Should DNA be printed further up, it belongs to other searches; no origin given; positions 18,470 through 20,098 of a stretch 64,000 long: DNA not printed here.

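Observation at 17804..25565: NapG/NapH-like quinol-ferredoxin membrane module coupled to a NuoEF-fusion and a GltD-like flavoprotein, with no terminal reductase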

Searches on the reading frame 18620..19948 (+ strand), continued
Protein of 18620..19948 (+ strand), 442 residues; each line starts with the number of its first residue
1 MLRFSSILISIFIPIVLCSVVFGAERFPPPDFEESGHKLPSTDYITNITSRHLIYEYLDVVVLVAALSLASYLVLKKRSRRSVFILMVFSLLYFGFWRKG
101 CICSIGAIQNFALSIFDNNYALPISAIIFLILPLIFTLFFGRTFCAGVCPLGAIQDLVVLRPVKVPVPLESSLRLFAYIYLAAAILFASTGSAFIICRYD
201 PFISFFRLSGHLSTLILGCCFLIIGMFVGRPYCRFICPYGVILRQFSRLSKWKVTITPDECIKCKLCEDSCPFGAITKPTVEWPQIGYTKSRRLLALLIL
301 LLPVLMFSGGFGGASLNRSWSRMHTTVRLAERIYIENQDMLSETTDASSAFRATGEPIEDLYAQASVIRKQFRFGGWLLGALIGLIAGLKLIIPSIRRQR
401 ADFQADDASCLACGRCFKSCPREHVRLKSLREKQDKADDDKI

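Call 60: search_protein_families(library=pfam, proteins=[L041:11317-11718:+, L041:11745-12704:+, L041:12605-13672:+, L041:13608-14531:+, L041:15898-16956:+, L034:13112-13915:-, L034:14934-15587:+, L034:15841-16581:+, L034:16595-17275:+, L034:4947-6395:+], max_evalue=0.001)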
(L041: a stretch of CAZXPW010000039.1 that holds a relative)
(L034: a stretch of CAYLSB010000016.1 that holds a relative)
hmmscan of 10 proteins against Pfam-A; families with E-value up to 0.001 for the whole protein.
L041:11317-11718:+ (133 aa): 1 family
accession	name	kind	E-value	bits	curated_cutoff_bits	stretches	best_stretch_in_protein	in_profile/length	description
PF02082.26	Rrf2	-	1.5e-29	103.3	30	1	3-133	1-130/132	Iron-dependent Transcriptional regulator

L041:11745-12704:+ (319 aa): 1 family
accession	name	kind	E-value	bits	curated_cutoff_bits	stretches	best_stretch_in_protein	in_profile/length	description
PF12849.12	PBP_like_2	-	3.8e-32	112.5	27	1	26-292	3-266/267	PBP superfamily domain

L041:12605-13672:+ (355 aa): 1 family
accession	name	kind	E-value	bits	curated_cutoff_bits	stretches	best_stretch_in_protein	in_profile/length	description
PF00528.27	BPD_transp_1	-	1.9e-25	90.1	26.4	1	148-346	3-178/184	Binding-protein-dependent transport system inner membrane component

L041:13608-14531:+ (307 aa): 1 family
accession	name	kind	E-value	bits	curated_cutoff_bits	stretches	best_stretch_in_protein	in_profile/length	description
PF00528.27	BPD_transp_1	-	5.4e-19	69.1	26.4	1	120-301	11-182/184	Binding-protein-dependent transport system inner membrane component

L041:15898-16956:+ (352 aa): 0 families

L034:13112-13915:- (267 aa): 2 families
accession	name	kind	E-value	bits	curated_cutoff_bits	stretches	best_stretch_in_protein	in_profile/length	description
PF01061.29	ABC2_membrane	-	1.1e-17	64.7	26.9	1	17-230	4-209/211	ABC-2 type transporter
PF12698.13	ABC2_membrane_3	-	5.8e-12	45.8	31.6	1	69-256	164-344/347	ABC-2 family transporter protein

L034:14934-15587:+ (217 aa): 0 families

L034:15841-16581:+ (246 aa): 3 families
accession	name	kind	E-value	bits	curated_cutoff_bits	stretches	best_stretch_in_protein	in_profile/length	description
PF06508.19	QueC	-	9.1e-75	251.2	22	1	18-233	1-209/210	Queuosine biosynthesis protein QueC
PF00733.27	Asn_synthase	-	7.6e-06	26.3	21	1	21-75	22-77/354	Asparagine synthase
PF02568.20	ThiI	-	0.00011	22.3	20.5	0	16-63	3-55/197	Thiamine biosynthesis protein (ThiI)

L034:16595-17275:+ (226 aa): 2 families
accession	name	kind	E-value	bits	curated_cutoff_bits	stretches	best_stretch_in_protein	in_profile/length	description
PF04055.27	Radical_SAM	-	2.3e-12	47.8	29.5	1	27-108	5-101/166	Radical SAM superfamily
PF13353.11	Fer4_12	-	3.1e-06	28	22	1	11-80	2-67/137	4Fe-4S single cluster domain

L034:4947-6395:+ (482 aa): 1 family
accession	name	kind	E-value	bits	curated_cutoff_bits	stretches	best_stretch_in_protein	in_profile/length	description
PF07581.17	Glug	-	1.8e-13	50.4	20.5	1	209-233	2-28/28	The GLUG motif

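Call 76: search_protein_representatives(protein=window:18620-19948:+)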
Query: 442 residues. Proteins with E-value up to 0.001 (for the whole library): 4322; up to 1e-10: 1413; up to 1e-30: 422. The best 150 are listed.
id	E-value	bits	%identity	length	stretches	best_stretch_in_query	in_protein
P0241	1.3e-139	482.4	55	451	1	15-435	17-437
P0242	2.2e-137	475.0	54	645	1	16-429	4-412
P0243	1.9e-135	468.6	54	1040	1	10-429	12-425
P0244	9.0e-132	456.5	52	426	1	6-432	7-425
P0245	2.6e-131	455.0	53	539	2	117-433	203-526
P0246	9.4e-130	449.9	54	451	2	11-378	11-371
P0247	4.9e-128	444.2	53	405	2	12-339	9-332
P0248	2.3e-127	442.0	50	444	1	15-428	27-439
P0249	3.2e-126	438.3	50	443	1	24-435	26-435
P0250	4.9e-125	434.3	53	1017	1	30-430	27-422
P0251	2.1e-123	428.9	48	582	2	55-424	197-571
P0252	3.4e-123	428.3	50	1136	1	17-428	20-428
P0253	3.8e-122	424.8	49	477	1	16-426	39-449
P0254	9.8e-119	413.6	49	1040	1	13-425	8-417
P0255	2.6e-118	412.2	60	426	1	12-318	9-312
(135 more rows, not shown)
